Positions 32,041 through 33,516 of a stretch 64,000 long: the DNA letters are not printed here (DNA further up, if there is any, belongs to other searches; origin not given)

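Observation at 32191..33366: Bacterial-type SurE nucleotidase with a C-terminal extension: a candidate lateral gene transfer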

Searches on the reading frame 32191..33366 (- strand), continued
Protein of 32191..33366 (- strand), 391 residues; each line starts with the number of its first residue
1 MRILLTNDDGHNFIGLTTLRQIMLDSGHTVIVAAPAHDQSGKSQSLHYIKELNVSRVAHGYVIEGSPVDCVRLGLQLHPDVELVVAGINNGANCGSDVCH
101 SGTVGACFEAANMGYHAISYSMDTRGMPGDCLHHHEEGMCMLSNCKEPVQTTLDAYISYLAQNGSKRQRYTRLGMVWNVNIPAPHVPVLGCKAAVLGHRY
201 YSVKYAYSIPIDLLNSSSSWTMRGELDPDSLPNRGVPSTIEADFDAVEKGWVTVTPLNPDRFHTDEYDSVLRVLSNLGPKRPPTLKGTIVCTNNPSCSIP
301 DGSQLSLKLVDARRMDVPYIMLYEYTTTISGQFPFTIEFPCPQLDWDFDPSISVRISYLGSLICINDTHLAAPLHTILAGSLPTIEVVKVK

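Call 25: find_encoding_contigs(protein=P0021, flank=4000, max_places=1)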
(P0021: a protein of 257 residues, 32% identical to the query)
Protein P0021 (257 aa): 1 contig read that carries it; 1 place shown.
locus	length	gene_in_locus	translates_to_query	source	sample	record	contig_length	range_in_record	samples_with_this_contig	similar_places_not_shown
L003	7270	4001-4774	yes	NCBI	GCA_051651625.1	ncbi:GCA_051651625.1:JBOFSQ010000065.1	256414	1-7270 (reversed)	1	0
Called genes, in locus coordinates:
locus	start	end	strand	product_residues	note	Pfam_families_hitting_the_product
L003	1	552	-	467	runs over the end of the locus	PF07963:N_methyl, PF07596:SBP_bac_10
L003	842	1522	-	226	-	PF02224:Cytidylate_kin, PF13189:Cytidylate_kin2, PF13238:AAA_18 (weak), PF13207:AAA_17 (weak)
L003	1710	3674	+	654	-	PF00664:ABC_membrane, PF00005:ABC_tran, PF02463:SMC_N (faint), PF13304:AAA_21 (faint)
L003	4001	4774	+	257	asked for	PF01975:SurE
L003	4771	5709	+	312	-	PF12679:ABC2_membrane_2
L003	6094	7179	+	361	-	PF00149:Metallophos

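Call 26: predict_structure(alignment_id=A1)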
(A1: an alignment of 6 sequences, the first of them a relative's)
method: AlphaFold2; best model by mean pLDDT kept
length: 391 residues; sequences in the alignment: 6
mean_pLDDT: 53.8   pTM: 0.53
mean pLDDT of the five models: 53.8, 51.9, 51.5, 48.7, 37.3
residues with pLDDT >= 90: 14; 70-90: 87; 50-70: 106; < 50: 184
segments of 3 or more residues with pLDDT < 50: 90-100, 123-140, 163-203, 230-282, 311-322, 343-391
pLDDT, mean of each block of 10 residues (from residue 1): 87 82 89 86 58 87 86 84 73 35 69 68 43 36 64 65 41 37 26 29 58 68 66 39 34 38 35 35 54 60 60 41 61 64 42 30 22 23 25 30
secondary structure, 60 per line:
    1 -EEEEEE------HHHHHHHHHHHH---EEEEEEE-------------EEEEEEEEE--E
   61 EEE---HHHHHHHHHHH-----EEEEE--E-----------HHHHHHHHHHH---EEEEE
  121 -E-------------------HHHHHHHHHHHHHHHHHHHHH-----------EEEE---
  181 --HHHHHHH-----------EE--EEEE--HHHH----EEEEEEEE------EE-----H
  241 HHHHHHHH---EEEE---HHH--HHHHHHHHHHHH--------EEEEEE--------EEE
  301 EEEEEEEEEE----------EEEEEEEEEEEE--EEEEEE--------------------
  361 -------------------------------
elements in order: E2-7 H14-25 E29-35 E49-57 E60-63 H67-77 E83-87 H102-112 E116-120 H142-162 E174-177 H183-189 E205-208 H211-214 E219-226 H240-248 E252-255 H264-275 E284-289 E298-310 E321-332 E335-340
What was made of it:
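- The full-length AF2 model was poor (pLDDT 54, call 26), so the arrangement of the two domains is unknown. The first AF2 run on the full-length protein gave low confidence for the tail (call 26).
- Tried and rejected: It is unusable for domain arrangement (call 26).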

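Call 30: list_cluster_members(proteins=[L001:98-1792:+, L001:1798-4152:+, L001:4145-5983:+, P0015, P0018, P0024, P0025, P0012, P0053, P0056])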
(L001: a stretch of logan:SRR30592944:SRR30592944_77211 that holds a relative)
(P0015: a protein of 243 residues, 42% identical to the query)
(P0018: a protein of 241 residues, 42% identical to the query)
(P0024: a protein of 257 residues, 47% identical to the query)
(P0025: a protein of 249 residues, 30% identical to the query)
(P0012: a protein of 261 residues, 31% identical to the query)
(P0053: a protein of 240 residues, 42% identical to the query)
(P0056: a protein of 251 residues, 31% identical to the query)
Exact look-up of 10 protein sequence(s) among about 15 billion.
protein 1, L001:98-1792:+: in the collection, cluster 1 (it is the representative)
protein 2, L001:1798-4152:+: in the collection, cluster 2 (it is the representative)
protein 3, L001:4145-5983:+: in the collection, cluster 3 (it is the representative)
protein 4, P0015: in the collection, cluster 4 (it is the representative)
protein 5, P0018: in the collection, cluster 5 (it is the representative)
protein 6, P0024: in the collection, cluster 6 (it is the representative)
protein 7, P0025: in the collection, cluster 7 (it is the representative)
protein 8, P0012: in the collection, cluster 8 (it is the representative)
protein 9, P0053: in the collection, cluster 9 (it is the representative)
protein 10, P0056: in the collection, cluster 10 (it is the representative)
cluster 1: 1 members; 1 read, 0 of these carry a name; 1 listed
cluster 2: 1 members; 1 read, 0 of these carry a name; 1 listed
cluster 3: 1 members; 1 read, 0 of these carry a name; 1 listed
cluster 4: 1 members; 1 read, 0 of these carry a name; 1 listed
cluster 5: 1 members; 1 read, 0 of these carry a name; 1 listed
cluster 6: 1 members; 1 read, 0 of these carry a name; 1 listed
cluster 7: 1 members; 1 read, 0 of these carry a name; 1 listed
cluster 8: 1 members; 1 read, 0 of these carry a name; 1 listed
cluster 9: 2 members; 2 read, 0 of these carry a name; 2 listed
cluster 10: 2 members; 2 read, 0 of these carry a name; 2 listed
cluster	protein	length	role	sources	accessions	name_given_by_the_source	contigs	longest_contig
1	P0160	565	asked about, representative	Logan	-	-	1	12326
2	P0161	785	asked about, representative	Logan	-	-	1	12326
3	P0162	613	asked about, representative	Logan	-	-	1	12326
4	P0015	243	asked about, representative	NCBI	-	-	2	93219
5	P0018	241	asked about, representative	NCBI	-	-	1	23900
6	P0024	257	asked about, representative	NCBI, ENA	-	-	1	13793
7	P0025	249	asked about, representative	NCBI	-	-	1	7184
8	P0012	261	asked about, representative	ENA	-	-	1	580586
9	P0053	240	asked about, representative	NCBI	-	-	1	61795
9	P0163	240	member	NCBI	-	-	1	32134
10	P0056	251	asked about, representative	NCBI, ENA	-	-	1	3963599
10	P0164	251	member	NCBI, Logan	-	-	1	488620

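Call 36: find_homologous_proteins(query=A1, max_evalue=0.001)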
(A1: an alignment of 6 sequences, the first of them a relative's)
Query A1 (6 sequences) (391 aa, profile of the alignment): 7032 proteins with E <= 0.001 among 8000 candidates; the best 120 are listed.
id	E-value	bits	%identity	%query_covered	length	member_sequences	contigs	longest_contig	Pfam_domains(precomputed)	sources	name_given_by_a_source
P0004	7.6e-238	807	75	100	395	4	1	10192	PF01975.24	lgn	-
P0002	5.6e-237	804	85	100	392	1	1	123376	PF01975.24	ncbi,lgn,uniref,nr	ncbi:Acid phosphatase surE [Giardia lamblia P15]|uniref:Acid phosphatase surE n=1 Tax=Giardia intest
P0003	1.4e-236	803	75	100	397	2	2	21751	PF01975.24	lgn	-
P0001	7.3e-236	800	100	100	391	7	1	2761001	PF09619.17,PF01975.24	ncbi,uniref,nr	ncbi:Acid phosphatase surE [Giardia duodenalis]|uniref:Acid phosphatase surE n=1 Tax=Giardia intesti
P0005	1.8e-235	799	74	100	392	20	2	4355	PF01975.24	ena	-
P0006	1.1e-121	425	35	68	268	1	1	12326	PF01975.24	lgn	-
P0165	6.4e-37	145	33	71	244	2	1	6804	PF01975.24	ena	-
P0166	6.2e-36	142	30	71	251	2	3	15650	PF01975.24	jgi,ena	-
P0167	1.8e-35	141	33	66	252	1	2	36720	PF01975.24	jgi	-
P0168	3.6e-35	140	45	31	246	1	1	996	PF01975.24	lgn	-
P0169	3.7e-35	140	31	69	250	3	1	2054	PF01975.24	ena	-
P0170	4.2e-35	139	33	66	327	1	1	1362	PF01975.24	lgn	-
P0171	4.5e-35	139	31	67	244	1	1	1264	PF01975.24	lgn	-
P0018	6.7e-35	139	42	35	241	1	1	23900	PF01975.24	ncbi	-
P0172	1.4e-34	138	45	31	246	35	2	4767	PF01975.24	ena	-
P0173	1.9e-34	137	33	66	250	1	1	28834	PF01975.24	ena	-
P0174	1.9e-34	137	32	69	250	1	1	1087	PF01975.24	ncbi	-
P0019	2.0e-34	137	33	66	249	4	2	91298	PF01975.24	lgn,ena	-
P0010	2.2e-34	137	33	69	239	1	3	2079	PF01975.24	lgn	-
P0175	3.0e-34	137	45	31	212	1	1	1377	PF01975.24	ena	-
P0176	3.0e-34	137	34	65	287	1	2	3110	PF01975.24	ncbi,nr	ncbi:MAG: 5'/3'-nucleotidase SurE [Clostridia bacterium]|nr:5'/3'-nucleotidase SurE [Clostridia bact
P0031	3.2e-34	137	33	66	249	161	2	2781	PF01975.24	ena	-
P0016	3.6e-34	136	33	66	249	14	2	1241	PF01975.24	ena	-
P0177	3.9e-34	136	32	71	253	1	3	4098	PF01975.24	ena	-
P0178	4.0e-34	136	36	71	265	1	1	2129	PF01975.24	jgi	jgi:5'-nucleotidase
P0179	4.2e-34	136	41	31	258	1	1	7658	PF01975.24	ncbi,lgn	ncbi:MAG: 5'/3'-nucleotidase SurE [Bdellovibrionota bacterium]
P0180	4.2e-34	136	44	31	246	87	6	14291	PF01975.24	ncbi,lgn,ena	-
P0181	5.3e-34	136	29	69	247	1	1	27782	PF01975.24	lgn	-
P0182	6.1e-34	136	30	70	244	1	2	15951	PF01975.24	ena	-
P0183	6.4e-34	136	30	69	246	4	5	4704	PF01975.24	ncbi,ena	-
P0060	7.5e-34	135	33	51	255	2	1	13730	PF01975.24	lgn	-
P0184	9.3e-34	135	31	69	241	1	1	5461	PF01975.24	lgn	-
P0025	9.5e-34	135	30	69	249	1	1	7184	PF01975.24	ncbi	-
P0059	1.1e-33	135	29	71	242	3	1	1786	PF01975.24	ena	-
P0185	1.1e-33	135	33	66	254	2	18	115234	PF01975.24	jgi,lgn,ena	-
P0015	1.5e-33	134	42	35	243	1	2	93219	PF01975.24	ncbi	-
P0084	1.7e-33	134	29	70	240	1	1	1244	PF01975.24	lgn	-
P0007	1.7e-33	134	35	66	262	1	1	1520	PF01975.24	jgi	jgi:5'-nucleotidase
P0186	1.8e-33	134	30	67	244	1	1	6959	PF01975.24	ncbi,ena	-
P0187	1.8e-33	134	34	67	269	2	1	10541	PF01975.24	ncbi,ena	-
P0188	1.9e-33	134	40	32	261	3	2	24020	PF01975.24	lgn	-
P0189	1.9e-33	134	32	67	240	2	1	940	PF01975.24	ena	-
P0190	2.4e-33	134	32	70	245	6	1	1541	PF01975.24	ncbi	-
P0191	2.8e-33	133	33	67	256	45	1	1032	PF01975.24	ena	-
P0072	2.8e-33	133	30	70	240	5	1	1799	PF01975.24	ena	-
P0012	3.1e-33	133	31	67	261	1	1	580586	PF01975.24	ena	-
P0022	3.1e-33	133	33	67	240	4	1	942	PF01975.24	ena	-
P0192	3.8e-33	133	34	51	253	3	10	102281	PF01975.24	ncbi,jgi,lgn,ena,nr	ncbi:MAG: 5'/3'-nucleotidase SurE [Proteobacteria bacterium]|jgi:5'-nucleotidase|nr:5'/3'-nucleotida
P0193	4.1e-33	133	47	32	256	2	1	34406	PF01975.24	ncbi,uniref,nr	ncbi:MAG TPA: 5'/3'-nucleotidase SurE [Oligoflexus sp.]|uniref:5'/3'-nucleotidase SurE n=1 Tax=Oligo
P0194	4.4e-33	133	31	66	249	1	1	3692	PF01975.24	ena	-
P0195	4.7e-33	133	31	69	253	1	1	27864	PF01975.24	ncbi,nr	ncbi:MAG: 5'/3'-nucleotidase SurE [Clostridia bacterium]|nr:5'/3'-nucleotidase SurE [Clostridia bact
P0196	5.8e-33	132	34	66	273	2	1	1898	PF01975.24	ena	-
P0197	6.6e-33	132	31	66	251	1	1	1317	PF01975.24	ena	-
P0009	6.9e-33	132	32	69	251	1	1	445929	PF01975.24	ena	-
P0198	7.0e-33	132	30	67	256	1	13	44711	PF01975.24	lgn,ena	-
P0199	7.1e-33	132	32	67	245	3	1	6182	PF01975.24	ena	-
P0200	7.7e-33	132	28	70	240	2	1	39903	PF01975.24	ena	-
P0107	8.2e-33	132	36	51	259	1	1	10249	PF01975.24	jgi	jgi:5'-nucleotidase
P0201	8.4e-33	132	44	34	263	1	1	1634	PF01975.24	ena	-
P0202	8.9e-33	132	30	70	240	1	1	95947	PF01975.24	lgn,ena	-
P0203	9.1e-33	132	30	70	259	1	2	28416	PF01975.24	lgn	-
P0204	9.3e-33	132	32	66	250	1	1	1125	PF01975.24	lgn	-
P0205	1.0e-32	132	32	66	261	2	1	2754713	PF01975.24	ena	-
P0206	1.0e-32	132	35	51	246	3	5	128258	PF01975.24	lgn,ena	-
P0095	1.1e-32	132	29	70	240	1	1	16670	PF01975.24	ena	-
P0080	1.1e-32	132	32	69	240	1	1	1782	PF01975.24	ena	-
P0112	1.2e-32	131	42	35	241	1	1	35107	PF01975.24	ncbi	-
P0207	1.2e-32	131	30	68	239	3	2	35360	PF01975.24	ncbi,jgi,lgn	jgi:5'-nucleotidase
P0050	1.3e-32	131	30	67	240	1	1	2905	PF01975.24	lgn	-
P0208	1.3e-32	131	32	66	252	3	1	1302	PF01975.24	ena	-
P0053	1.3e-32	131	42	35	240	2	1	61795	PF01975.24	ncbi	-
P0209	1.3e-32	131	31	67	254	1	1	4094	PF01975.24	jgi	-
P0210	1.3e-32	131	30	70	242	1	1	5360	PF01975.24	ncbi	-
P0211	1.4e-32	131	32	68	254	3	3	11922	PF01975.24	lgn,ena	-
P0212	1.5e-32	131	30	67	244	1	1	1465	PF01975.24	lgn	-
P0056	1.6e-32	131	31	66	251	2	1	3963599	PF01975.24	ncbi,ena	-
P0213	1.7e-32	131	30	66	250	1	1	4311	PF01975.24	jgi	-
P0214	1.8e-32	131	35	50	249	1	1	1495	PF01975.24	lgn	-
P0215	1.9e-32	131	29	67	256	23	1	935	PF01975.24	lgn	-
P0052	2.0e-32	131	35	51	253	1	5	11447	PF01975.24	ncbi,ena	-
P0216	2.0e-32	131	42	31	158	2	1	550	PF01975.24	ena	-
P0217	2.1e-32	131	29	70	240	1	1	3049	PF01975.24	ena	-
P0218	2.1e-32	131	33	70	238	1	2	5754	PF01975.24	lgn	-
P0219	2.3e-32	130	29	70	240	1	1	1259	PF01975.24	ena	-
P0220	2.3e-32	130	34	51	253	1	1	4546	PF01975.24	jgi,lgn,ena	-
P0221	2.4e-32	130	30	67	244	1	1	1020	PF01975.24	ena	-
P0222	2.4e-32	130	42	31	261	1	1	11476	PF01975.24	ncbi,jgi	jgi:5'-nucleotidase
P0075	2.5e-32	130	31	70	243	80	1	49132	PF01975.24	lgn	-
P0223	2.5e-32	130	33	51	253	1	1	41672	PF01975.24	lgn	-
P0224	2.6e-32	130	35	50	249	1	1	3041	PF01975.24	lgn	-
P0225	2.6e-32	130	34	66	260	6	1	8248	PF01975.24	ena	-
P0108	2.7e-32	130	29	70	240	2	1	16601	PF01975.24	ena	-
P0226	2.8e-32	130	36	50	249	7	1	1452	PF01975.24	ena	-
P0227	2.8e-32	130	43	31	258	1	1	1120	PF01975.24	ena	-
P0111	2.9e-32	130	35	51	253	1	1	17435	PF01975.24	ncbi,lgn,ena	-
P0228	2.9e-32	130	30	66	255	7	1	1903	PF01975.24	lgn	-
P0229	2.9e-32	130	45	31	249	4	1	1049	PF01975.24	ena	-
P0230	3.1e-32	130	31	71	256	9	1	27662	PF01975.24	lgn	-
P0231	3.3e-32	130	30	70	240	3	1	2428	PF01975.24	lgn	-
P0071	3.7e-32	130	42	32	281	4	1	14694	PF01975.24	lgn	-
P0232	3.8e-32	130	39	37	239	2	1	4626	PF01975.24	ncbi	-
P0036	4.1e-32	130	30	73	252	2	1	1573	PF01975.24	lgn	-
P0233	4.1e-32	130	36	47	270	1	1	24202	PF01975.24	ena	-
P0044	4.2e-32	130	32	67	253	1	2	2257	PF01975.24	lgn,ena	-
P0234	4.2e-32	130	31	70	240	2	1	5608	PF01975.24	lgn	-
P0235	4.4e-32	130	45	31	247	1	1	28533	PF01975.24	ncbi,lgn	-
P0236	4.4e-32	130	29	70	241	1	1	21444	PF01975.24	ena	-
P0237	4.6e-32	129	41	32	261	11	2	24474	PF01975.24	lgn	-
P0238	4.6e-32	129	33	66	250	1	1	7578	PF01975.24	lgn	-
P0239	4.7e-32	129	34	66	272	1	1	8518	PF01975.24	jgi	jgi:5'-nucleotidase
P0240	4.7e-32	129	29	66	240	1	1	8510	PF01975.24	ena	-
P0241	4.9e-32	129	30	68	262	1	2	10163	PF01975.24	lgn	-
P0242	5.0e-32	129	28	70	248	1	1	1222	PF01975.24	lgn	-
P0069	5.4e-32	129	35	51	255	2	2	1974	PF01975.24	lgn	-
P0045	5.8e-32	129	31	66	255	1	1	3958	PF01975.24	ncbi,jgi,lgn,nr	ncbi:MAG: 5'/3'-nucleotidase SurE [Deltaproteobacteria bacterium]|jgi:5'-nucleotidase|nr:5'/3'-nucle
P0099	5.8e-32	129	34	51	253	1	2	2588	PF01975.24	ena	-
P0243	5.9e-32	129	30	70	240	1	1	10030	PF01975.24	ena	-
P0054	6.3e-32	129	32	67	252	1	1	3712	PF01975.24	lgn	-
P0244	6.3e-32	129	30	69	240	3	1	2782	PF01975.24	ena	-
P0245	6.4e-32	129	43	31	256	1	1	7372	PF01975.24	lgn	-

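Call 42: find_related_loci(query=A1, collection=genome_contigs, flank=6000)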
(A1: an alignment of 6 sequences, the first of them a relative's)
Query A1 (391 aa) in genome_contigs; peptide patterns used: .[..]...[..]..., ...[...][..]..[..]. (x = any residue, [..] = any of these).
600 stretches matched a pattern (row limit reached: there are more); 589 encode a relative of the query (tblastn E <= 1e-3); the best 80 are kept; 80 distinct loci.
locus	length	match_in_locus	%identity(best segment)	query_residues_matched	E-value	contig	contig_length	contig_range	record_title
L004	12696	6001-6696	30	1-260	5e-27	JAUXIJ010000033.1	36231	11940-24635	MAG: Candidatus Cloacimonadota bacterium isolate CSMAG_2978 CSMAG_2978_k119_737299_length_36231_cov_9.9019, whole genome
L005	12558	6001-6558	34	1-199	3e-26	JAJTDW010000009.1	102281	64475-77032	MAG: Proteobacteria bacterium isolate 49628_E63 Sample_49628_scaffold_98, whole genome shotgun sequence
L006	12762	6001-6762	33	1-275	4e-26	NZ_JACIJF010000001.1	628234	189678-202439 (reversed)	Sphingomonas xinjiangensis strain DSM 26736 Ga0373338_01, whole genome shotgun sequence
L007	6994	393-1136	31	1-270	6e-26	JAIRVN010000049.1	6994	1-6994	MAG: Deltaproteobacteria bacterium isolate Fux382_bin3 k119_561635, whole genome shotgun sequence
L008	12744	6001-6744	32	1-277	1e-25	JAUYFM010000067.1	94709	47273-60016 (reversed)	MAG: Smithellaceae bacterium isolate C21_metabat.bin.13 C21_k141_441676, whole genome shotgun sequence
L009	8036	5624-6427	30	1-287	1e-25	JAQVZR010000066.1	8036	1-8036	MAG: Desulfoplanes sp. isolate STF2_178 NODE_29329_length_8036_cov_2.901125_Sandtown_F2, whole genome shotgun sequence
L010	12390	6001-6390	46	1-124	2e-25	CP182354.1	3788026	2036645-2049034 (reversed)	MAG: Desulfovibrio sp. isolate PCE-4 chromosome, complete genome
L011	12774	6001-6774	31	1-283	4e-25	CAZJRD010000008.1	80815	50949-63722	MAG TPA_asm: uncultured Desulfobacteraceae bacterium isolate binchicken_co81_476 genome assembly, contig: NODE_235_lengt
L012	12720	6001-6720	33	1-268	7e-25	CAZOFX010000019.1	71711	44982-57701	MAG TPA_asm: uncultured Pirellulales bacterium isolate SRP192927_co7_650 genome assembly, contig: NODE_444_length_71711_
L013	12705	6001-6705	32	1-260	7e-25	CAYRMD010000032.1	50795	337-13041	MAG TPA_asm: uncultured Pirellulaceae bacterium isolate binchicken_co30_3 genome assembly, contig: NODE_668_length_50795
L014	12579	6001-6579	34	1-199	6e-25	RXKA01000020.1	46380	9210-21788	MAG: Proteobacteria bacterium isolate AWTP1-29 sample_9_scaffold_143, whole genome shotgun sequence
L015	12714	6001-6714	31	1-260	2e-24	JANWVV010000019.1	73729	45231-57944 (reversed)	MAG: Gemmataceae bacterium isolate SKYG125 NODE_19_length_73729_cov_39.919799, whole genome shotgun sequence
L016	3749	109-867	30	1-274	1e-24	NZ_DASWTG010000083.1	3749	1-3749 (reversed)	MAG: Sphingomonas sp. isolate SMAG_U3569 k141_175806, whole genome shotgun sequence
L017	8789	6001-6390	45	1-123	4e-24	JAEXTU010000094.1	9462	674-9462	MAG: Proteobacteria bacterium isolate OH_HBrB_363 k127_2385304, whole genome shotgun sequence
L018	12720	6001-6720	32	1-268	5e-24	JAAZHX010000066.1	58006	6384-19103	MAG: Smithella sp. isolate AS17jrsBPGN_1 3697_AS17, whole genome shotgun sequence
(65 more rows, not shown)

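Call 57: find_encoding_contigs(protein=P0002, flank=3000, max_places=1)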
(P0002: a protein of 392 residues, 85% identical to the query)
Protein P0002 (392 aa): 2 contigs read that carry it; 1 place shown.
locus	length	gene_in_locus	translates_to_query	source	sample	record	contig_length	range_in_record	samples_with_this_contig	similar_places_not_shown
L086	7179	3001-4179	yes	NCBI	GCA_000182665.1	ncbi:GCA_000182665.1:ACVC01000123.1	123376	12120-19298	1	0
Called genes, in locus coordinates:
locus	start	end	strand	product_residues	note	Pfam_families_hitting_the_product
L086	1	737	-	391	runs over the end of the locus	PF12796:Ank_2, PF24521:Ank_KRIT1 (faint), PF13606:Ank_3 (faint), PF13637:Ank_4 (faint), PF13857:Ank_5, PF00023:Ank (weak), PF12796:Ank_2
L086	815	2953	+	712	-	-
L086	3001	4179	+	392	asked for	PF01975:SurE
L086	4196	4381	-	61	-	-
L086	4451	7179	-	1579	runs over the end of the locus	PF00005:ABC_tran, PF13555:AAA_29 (faint), PF13304:AAA_21 (faint), PF00005:ABC_tran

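Call 58: find_encoding_contigs(protein=P0003, flank=3000, max_places=1)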
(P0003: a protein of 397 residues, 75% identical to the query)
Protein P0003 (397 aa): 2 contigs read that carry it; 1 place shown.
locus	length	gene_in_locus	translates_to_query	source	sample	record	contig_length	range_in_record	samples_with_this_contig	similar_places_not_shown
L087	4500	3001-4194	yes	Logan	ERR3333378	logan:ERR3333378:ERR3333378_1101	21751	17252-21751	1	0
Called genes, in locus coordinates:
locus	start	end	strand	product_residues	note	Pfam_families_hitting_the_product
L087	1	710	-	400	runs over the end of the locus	PF12796:Ank_2, PF13857:Ank_5 (faint), PF24521:Ank_KRIT1 (faint), PF00023:Ank (faint), PF13606:Ank_3 (faint), PF12796:Ank_2, PF13637:Ank_4, PF12796:Ank_2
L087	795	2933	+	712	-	-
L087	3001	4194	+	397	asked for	PF01975:SurE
